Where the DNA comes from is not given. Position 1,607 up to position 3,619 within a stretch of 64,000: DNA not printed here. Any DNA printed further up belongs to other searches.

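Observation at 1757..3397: Primase-polymerase (AEP)-SF2 helicase fusion of a computationally predicted conflict system, inactivated at helicase motif II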

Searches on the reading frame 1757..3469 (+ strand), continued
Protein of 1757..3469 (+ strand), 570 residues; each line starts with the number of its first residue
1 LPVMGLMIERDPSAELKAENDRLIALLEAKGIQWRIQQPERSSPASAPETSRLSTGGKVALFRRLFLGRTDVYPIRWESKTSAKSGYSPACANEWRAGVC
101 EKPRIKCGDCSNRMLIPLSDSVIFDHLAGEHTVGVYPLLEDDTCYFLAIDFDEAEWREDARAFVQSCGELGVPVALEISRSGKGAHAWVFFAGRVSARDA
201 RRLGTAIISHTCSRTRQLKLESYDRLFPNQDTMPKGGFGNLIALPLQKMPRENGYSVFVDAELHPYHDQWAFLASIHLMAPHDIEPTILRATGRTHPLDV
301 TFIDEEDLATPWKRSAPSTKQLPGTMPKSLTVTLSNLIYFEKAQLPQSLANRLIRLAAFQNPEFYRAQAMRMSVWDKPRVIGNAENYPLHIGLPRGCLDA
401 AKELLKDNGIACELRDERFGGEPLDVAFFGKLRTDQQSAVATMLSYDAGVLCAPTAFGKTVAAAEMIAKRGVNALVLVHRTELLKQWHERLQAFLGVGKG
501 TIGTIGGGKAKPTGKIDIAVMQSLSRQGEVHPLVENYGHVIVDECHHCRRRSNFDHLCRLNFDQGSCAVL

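Call 13: find_encoding_contigs(protein=P0010, flank=10000, max_places=3)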
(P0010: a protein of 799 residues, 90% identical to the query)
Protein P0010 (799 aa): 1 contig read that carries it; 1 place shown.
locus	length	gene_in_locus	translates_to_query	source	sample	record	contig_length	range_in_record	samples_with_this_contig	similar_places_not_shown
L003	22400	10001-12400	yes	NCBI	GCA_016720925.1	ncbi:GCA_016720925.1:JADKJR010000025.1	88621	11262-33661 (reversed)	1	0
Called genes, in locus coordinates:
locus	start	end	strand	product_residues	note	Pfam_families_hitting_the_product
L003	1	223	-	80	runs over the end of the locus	-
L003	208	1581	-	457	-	PF25800:FimV_N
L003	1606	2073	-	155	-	PF13511:DUF4124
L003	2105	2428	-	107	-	-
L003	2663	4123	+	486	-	PF00478:IMPDH, PF00571:CBS, PF03060:NMO, PF01070:FMN_dh (weak)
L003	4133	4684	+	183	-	PF00857:Isochorismatase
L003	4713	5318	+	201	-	PF13409:GST_N_2, PF13417:GST_N_3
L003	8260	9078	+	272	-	PF09407:AbiEi_1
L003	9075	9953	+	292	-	PF08843:AbiEii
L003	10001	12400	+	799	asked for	PF22548:AEP-TOTE, PF01896:DNA_primase_S, PF04851:ResIII, PF00270:DEAD, PF00271:Helicase_C (weak)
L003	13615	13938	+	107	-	-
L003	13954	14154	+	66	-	-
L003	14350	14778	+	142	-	PF09860:DUF2087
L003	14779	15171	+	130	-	PF01042:Ribonuc_L-PSP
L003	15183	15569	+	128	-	-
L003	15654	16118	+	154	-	PF00383:dCMP_cyt_deam_1, PF14437:MafB19-deam, PF14439:Bd3614-deam (weak)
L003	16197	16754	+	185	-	PF03007:WS_DGAT_cat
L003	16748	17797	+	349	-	PF06974:WS_DGAT_C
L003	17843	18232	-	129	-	-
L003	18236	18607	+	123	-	-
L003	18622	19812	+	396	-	PF00561:Abhydrolase_1, PF12146:Hydrolase_4, PF12697:Abhydrolase_6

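Call 14: find_encoding_contigs(protein=P0001, flank=10000, max_places=4)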
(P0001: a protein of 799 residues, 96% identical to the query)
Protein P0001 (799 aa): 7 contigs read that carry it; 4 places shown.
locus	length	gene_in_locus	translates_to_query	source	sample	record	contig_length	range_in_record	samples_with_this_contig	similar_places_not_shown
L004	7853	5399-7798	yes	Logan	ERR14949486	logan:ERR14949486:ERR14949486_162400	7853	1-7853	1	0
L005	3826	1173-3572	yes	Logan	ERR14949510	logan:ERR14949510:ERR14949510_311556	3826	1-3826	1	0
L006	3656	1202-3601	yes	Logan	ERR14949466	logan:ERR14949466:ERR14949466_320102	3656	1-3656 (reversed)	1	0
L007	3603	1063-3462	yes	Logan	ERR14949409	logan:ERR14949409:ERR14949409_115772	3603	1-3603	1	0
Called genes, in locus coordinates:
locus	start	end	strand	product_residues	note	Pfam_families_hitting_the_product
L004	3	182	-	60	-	?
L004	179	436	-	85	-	PF22513:FitA-like_RHH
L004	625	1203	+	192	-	-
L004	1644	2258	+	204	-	PF13338:AbiEi_4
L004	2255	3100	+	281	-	PF08843:AbiEii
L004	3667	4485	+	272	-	PF09407:AbiEi_1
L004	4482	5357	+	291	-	PF08843:AbiEii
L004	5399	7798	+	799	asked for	PF22548:AEP-TOTE, PF01896:DNA_primase_S, PF00270:DEAD, PF04851:ResIII, PF00271:Helicase_C (weak)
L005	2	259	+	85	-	?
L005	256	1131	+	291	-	PF08843:AbiEii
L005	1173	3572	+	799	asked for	PF22548:AEP-TOTE, PF01896:DNA_primase_S, PF00270:DEAD, PF04851:ResIII, PF00271:Helicase_C (weak)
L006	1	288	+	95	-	?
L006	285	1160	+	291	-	PF08843:AbiEii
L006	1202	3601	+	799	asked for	PF22548:AEP-TOTE, PF01896:DNA_primase_S, PF00270:DEAD, PF04851:ResIII, PF00271:Helicase_C (weak)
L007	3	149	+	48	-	?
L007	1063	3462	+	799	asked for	PF22548:AEP-TOTE, PF01896:DNA_primase_S, PF00270:DEAD, PF04851:ResIII, PF00271:Helicase_C (weak)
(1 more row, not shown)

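Call 19: find_related_loci(query=P0001, collection=genome_contigs, flank=8000)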
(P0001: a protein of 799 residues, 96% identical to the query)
Query P0001 (799 aa) in genome_contigs; peptide patterns used: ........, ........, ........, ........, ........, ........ (x = any residue, [..] = any of these).
599 stretches matched a pattern (row limit reached: there are more); 571 encode a relative of the query (tblastn E <= 1e-3); the best 80 are kept; 80 distinct loci.
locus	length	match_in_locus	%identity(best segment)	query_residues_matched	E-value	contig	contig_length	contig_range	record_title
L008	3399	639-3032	91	2-799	0e+0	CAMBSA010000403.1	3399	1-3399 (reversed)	MAG: Bordetella parapertussis isolate AH-24oct19-201 genome assembly, contig: AH-24oct19-C76436, whole genome shotgun se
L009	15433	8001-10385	88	1-796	0e+0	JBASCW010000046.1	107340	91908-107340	MAG: Burkholderiales bacterium isolate MFD03501_ilm_asm_bin14 k127_17645, whole genome shotgun sequence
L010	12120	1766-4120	88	4-788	0e+0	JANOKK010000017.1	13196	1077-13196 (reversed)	MAG: Betaproteobacteria bacterium isolate VAR_48_concoct_206 VAR_48_k141_2915255, whole genome shotgun sequence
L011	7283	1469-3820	89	1-785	0e+0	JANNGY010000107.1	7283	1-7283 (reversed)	MAG: Betaproteobacteria bacterium isolate SOY_6_C_metabat_344 SOY_6_C_k141_4035193, whole genome shotgun sequence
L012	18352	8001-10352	84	2-785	0e+0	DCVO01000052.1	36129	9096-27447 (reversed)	MAG TPA_asm: Thiobacillus sp. UBA2186 UBA2186_contig_2782, whole genome shotgun sequence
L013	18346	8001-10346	83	2-783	0e+0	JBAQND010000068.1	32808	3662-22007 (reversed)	MAG: Thiobacillus sp. isolate MFD12042_ilm_asm_bin11 k127_19590, whole genome shotgun sequence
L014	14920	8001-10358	82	4-792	0e+0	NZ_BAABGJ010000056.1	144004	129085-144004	Variovorax defluvii strain JCM 17804 sequence56, whole genome shotgun sequence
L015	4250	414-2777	81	2-792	0e+0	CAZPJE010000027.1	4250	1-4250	MAG TPA_asm: uncultured Steroidobacteraceae bacterium isolate binchicken_co255_207 genome assembly, contig: k141_99682,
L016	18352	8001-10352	82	1-787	0e+0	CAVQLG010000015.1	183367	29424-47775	MAG: uncultured beta proteobacterium isolate MFD00032.bin.1.138 genome assembly, contig: contig_30636, whole genome shot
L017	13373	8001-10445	80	2-792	0e+0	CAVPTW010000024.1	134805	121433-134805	MAG: uncultured Gammaproteobacteria bacterium isolate MFD10097.bin.1.40 genome assembly, contig: contig_2521, whole geno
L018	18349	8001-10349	84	2-783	0e+0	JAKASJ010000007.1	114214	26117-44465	MAG: Proteobacteria bacterium isolate YP1.bin44 NODE_158_length_114214_cov_3.785234, whole genome shotgun sequence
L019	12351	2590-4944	82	4-789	0e+0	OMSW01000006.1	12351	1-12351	Burkholderiales bacterium strain Peat soil MAG SbB2 genome assembly, contig: SBBP2_Contig_103, whole genome shotgun sequ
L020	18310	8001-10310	82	13-783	0e+0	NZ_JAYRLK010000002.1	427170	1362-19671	MAG: Thermomonas sp. isolate XM2_XAASGE1bin.6 NODE_16_length_427170_cov_3.602450, whole genome shotgun sequence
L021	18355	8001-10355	82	4-789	0e+0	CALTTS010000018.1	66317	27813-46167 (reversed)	MAG: uncultured Xanthomonas sp. isolate WHzOiGdaKN_bin.1.MAG genome assembly, contig: NODE_120_length_66317_cov_17.34150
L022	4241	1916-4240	83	4-778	0e+0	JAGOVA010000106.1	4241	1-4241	MAG: Sterolibacterium sp. isolate Gw_Eff_bin_535 Gw_Eff_78771_length_4241_cov_6.097958, whole genome shotgun sequence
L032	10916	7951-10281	81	4-781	0e+0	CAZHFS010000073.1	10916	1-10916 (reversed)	MAG TPA_asm: uncultured Propionivibrio sp. isolate binchicken_co41_303 genome assembly, contig: NODE_4906_length_10916_c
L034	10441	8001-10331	81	4-781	0e+0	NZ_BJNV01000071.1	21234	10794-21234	Zoogloea ramigera strain NBRC 15342 sequence071, whole genome shotgun sequence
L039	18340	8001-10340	81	8-788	0e+0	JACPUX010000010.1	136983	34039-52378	MAG: Betaproteobacteria bacterium isolate NC_groundwater_769_Ag_S2p5_64_14 JBCH_GD18_4_SO25_S179_scaffold_14227, whole g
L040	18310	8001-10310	81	11-781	0e+0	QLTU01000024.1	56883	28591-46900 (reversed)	UNVERIFIED_CONTAM: Acidovorax defluvii strain DSM 12644 Ga0215655_124, whole genome shotgun sequence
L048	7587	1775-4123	79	1-786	0e+0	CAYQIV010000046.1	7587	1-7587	MAG TPA_asm: uncultured Chromatiaceae bacterium isolate SRP239054_co1_5 genome assembly, contig: NODE_8178_length_7587_c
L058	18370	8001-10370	79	3-788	0e+0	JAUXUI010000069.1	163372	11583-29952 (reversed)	MAG: Lysobacteraceae bacterium isolate C15_concoct.bin.108 C15_k141_441004, whole genome shotgun sequence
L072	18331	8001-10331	79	13-785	0e+0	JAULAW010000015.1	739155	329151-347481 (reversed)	MAG: Gallionellaceae bacterium isolate MAG.26 contig_212, whole genome shotgun sequence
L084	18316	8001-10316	81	11-783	0e+0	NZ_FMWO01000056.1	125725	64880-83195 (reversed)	Nitrosomonas mobilis isolate 1, whole genome shotgun sequence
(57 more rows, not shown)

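Call 33: search_protein_families(library=pfam, proteins=[L058:2611-4245:+, L040:4155-7208:+, L058:5674-6837:+, L034:1052-2149:+, L039:4076-6589:+, L084:30-2294:+, L072:27-1790:+, L021:3082-5604:+, L072:4322-6046:+, L032:5758-7806:+], max_evalue=0.00001)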
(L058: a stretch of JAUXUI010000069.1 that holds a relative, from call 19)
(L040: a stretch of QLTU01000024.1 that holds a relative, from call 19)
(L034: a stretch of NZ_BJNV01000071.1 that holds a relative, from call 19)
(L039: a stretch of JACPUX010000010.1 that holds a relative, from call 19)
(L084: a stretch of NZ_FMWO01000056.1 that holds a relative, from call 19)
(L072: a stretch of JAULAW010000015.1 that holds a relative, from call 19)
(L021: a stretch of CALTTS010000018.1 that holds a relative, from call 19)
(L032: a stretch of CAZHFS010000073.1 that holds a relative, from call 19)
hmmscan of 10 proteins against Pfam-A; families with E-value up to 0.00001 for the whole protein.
L058:2611-4245:+ (544 aa): 2 families
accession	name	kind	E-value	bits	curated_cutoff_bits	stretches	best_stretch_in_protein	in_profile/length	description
PF02384.22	N6_Mtase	-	3.2e-62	211.1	20.4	1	179-498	3-306/311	N-6 DNA Methylase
PF07669.17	Eco57I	-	1.2e-08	35.6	25.3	1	257-410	3-171/171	Eco57I restriction-modification methylase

L040:4155-7208:+ (1017 aa): 5 families
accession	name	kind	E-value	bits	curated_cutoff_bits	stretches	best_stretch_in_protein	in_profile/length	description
PF18766.7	SWI2_SNF2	-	1.3e-57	195.4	26.7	1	271-504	1-220/221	SWI2/SNF2 ATPase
PF04313.20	HSDR_N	-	9.2e-38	130.5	25.1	1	17-207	2-190/198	Type I restriction enzyme R protein N terminus (HSDR_N)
PF04851.21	ResIII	-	2.1e-19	70.5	22.5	1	266-430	2-163/164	Type III restriction enzyme, res subunit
PF22679.2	T1R_D3-like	-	2.2e-19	70.9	27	1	615-678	93-156/158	Type I restriction enzyme subunit R domain 3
PF00270.35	DEAD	-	1.1e-07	32.2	26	1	297-430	19-161/167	DEAD/DEAH box helicase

L058:5674-6837:+ (387 aa): 1 family
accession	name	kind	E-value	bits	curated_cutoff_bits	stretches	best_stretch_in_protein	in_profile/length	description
PF01420.25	Methylase_S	-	1.7e-27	97.1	22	2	3-157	3-168/168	Type I restriction modification DNA specificity domain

L034:1052-2149:+ (365 aa): 2 families
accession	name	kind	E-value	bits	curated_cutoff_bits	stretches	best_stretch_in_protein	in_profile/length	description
PF06250.17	YhcG_C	-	4.4e-67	225.2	32.5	1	194-348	1-157/157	YhcG PDDEXK nuclease domain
PF17761.7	DUF1016_N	-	2.3e-34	118.9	32.8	1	27-173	2-137/137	DUF1016 N-terminal domain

L039:4076-6589:+ (837 aa): 1 family
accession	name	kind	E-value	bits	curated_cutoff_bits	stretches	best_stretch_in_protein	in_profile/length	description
PF07728.20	AAA_5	-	2.9e-13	50.4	22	1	533-668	27-139/139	AAA domain (dynein-related subfamily)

L084:30-2294:+ (754 aa): 0 families

L072:27-1790:+ (587 aa): 0 families

L021:3082-5604:+ (840 aa): 3 families
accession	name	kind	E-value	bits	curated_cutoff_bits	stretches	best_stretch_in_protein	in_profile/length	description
PF04851.21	ResIII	-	1.2e-14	55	22.5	1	3-216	2-164/164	Type III restriction enzyme, res subunit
PF00270.35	DEAD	-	6.6e-07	29.6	26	1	33-218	15-164/167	DEAD/DEAH box helicase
PF18766.7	SWI2_SNF2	-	9.1e-06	25.9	26.7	0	39-196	25-151/221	SWI2/SNF2 ATPase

L072:4322-6046:+ (574 aa): 2 families
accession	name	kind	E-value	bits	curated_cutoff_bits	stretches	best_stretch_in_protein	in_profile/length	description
PF03235.19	GmrSD_N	-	3.6e-34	119.1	33.2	1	18-245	3-197/199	GmrSD restriction endonuclease, N-terminal domain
PF07510.16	GmrSD_C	-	7.8e-23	81.3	23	1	446-564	22-137/138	GmrSD restriction endonucleases, C-terminal domain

L032:5758-7806:+ (682 aa): 3 families
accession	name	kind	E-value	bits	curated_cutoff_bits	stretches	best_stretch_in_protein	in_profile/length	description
PF13337.12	BrxL_ATPase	-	1.9e-146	487.3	25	1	164-476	1-313/313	Lon-like protease BrxL-like, ATPase domain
PF20442.3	BrxL_N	-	4.9e-53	179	28.2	1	23-153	2-132/132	BREX system Lon protease-like protein BrxL N-terminal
PF05362.19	Lon_C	-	2.5e-11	44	21.1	1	519-677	38-200/205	Lon protease (S16) C-terminal proteolytic domain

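Call 45: search_protein_families(library=ncbifam, proteins=[P0001], max_evalue=0.01)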
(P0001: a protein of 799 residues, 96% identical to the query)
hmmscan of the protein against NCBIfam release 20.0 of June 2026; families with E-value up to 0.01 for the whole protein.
P0001 (799 aa): 10 families
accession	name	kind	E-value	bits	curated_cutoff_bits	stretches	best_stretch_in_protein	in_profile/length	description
NF040561.1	PrimPol_Msp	equivalog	1.2e-22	80.2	200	2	114-285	158-342/515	CRISPR-associated primase-polymerase type A1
NF053632.1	heli_RadD_YejH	equivalog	3.4e-20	71.9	720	2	428-573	2-155/573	DNA repair helicase RadD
NF045503.1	repair_heli_XPB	equivalog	2.4e-16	59.4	610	1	428-691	183-457/548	DNA repair helicase XPB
NF010337.0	PRK13766.1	equivalog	4.4e-08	31.7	610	1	431-569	19-173/781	Hef nuclease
TIGR04095.1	dnd_restrict_1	equivalog_domain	4e-06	26.1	600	0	534-571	134-170/451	DNA phosphorothioation system restriction enzyme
NF046051.1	restrict_EcoAI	equivalog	8.5e-06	24.4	550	1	450-575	184-319/768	EcoAI/FtnUII family type I restriction enzme subunit R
TIGR00603.1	rad25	subfamily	0.00018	19.9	328.7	1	445-575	277-419/734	DNA repair helicase rad25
NF042913.1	CyRepA1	equivalog_domain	0.0047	15.9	200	1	450-542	9-94/595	plasmid replication protein, CyRepA1 family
TIGR01587.1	cas3_core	equivalog_domain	0.0055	15.9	102.45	0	628-754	203-331/358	CRISPR-associated helicase Cas3'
TIGR00348.1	hsdR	subfamily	0.0097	14.4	284.55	0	472-572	303-411/674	HsdR family type I site-specific deoxyribonuclease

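Call 46: search_protein_representatives(protein=P0001)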
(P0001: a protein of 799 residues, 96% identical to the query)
Query: 799 residues. Proteins with E-value up to 0.001 (for the whole library): 35775; up to 1e-10: 17053; up to 1e-30: 3333. The best 150 are listed.
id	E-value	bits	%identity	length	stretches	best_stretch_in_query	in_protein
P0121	0.0e+00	1156.5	64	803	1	11-784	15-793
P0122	8.1e-296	1000.3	56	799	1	13-784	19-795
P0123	5.7e-255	865.2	55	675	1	113-785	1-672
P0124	5.3e-232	789.2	49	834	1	24-787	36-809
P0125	9.7e-231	785.0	50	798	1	11-783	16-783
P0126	2.8e-228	776.9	50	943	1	51-784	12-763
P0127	2.1e-227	774.0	49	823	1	7-784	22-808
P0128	1.5e-215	734.8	47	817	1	40-783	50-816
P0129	5.8e-214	729.6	48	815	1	16-783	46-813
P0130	3.4e-212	723.7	49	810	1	36-782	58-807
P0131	2.1e-210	717.8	45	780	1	48-790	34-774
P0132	2.7e-210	717.4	47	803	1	28-782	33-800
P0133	6.5e-208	709.6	45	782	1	16-790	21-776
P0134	2.0e-205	701.3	47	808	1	52-785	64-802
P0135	9.5e-203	692.5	47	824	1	36-782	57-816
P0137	1.0e-198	679.2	45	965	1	53-786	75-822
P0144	1.1e-195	669.1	47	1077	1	47-782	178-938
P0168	2.3e-179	615.1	44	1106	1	36-785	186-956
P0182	7.5e-173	593.6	41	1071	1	51-784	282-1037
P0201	1.2e-163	563.1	39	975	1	55-788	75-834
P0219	2.6e-156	538.9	40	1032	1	31-787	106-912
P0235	2.0e-151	522.7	43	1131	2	319-787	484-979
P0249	9.4e-149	513.9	41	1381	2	51-493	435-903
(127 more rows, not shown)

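Call 47: search_dna_similar(query=P0001, collection=plasmids, mode=protein, max_rows=40, max_evalue=1e-20)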
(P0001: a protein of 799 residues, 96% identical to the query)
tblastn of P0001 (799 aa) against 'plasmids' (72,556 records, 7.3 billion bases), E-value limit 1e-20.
Records with a match: 128; places in all: 137; records where one place covers at least 80% of the query: 98.
Best place of each record, by identity: 80-90% 1; 60-80% 29; <60% 98.
By first word of the organism name: Escherichia 15; Acinetobacter 12; Sinorhizobium 10; Rhizobium 6; Dinoroseobacter 6; Bacillus 6; Bradyrhizobium 5; Lacticaseibacillus 4; Klebsiella 4; Pantoea 3; and 37 more.
By predicted mobility (MOB-suite, as given by PLSDB): conjugative 53; non-mobilizable 45; mobilizable 30.
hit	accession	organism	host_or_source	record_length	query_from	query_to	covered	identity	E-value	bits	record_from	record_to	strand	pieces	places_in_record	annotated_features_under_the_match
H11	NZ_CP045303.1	Azotobacter salinestris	cell culture,soil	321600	2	792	99%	79.8%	0e+0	1258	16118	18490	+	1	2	DEAD/DEAH box helicase family protein | hypothetical protein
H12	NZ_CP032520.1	Cupriavidus oxalaticus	cell culture,activated sludge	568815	1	785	98%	80.0%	0e+0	1263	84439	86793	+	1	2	DEAD/DEAH box helicase family protein | hypothetical protein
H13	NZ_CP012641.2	Massilia sp. WG5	cell culture,soil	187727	4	781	97%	79.8%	0e+0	1261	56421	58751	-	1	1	DEAD/DEAH box helicase family protein | hypothetical protein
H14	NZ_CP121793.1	Aeromonas caviae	Homo sapiens,plasma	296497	8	784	97%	75.4%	0e+0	1198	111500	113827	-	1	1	DEAD/DEAH box helicase family protein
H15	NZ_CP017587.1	Pantoea stewartii subsp. stewartii DC283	Zea mays,Strain was received from ...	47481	1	788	99%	71.9%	0e+0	1134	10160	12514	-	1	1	DEAD/DEAH box helicase family protein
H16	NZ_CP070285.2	Escherichia albertii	Yunnan,Bat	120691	6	787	98%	72.1%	0e+0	1130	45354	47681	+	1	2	DEAD/DEAH box helicase family protein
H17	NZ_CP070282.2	Escherichia albertii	Yunnan,Bat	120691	6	787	98%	72.1%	0e+0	1130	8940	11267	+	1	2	DEAD/DEAH box helicase family protein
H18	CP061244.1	Escherichia coli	Homo sapiens,cell culture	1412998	6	789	98%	68.4%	0e+0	1086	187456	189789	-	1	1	DEAD/DEAH box helicase family protein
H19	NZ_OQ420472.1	Escherichia coli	-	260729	6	789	98%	68.4%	0e+0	1086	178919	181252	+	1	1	DEAD/DEAH box helicase family protein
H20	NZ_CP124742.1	Escherichia coli O157:H7 str. EDL933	Homo sapiens,feces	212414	6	789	98%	68.4%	0e+0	1086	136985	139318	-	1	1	DEAD/DEAH box helicase family protein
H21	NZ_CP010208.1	Escherichia coli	mouse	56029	6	789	98%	67.3%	0e+0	1073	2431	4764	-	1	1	DEAD/DEAH box helicase family protein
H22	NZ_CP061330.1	Escherichia coli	Rattus norvegicus,Single bacteria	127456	6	789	98%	67.3%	0e+0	1073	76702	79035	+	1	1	DEAD/DEAH box helicase family protein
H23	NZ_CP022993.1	Paraburkholderia aromaticivorans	-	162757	13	791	97%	66.2%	0e+0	996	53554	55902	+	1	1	DEAD/DEAH box helicase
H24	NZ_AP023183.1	Paraburkholderia sp. PGU19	Physopelta gutta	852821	13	791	97%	64.0%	0e+0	1006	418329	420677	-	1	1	DEAD/DEAH box helicase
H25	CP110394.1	Burkholderia sp. JSH-S8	Tetrastigma hemsleyanum Diels et Gilg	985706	13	791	97%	63.8%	0e+0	984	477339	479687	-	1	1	DEAD/DEAH box helicase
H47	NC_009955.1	Dinoroseobacter shibae DFL 12 = DSM 16493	-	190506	52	783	92%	48.3%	0e+0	675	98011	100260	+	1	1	DEAD/DEAH box helicase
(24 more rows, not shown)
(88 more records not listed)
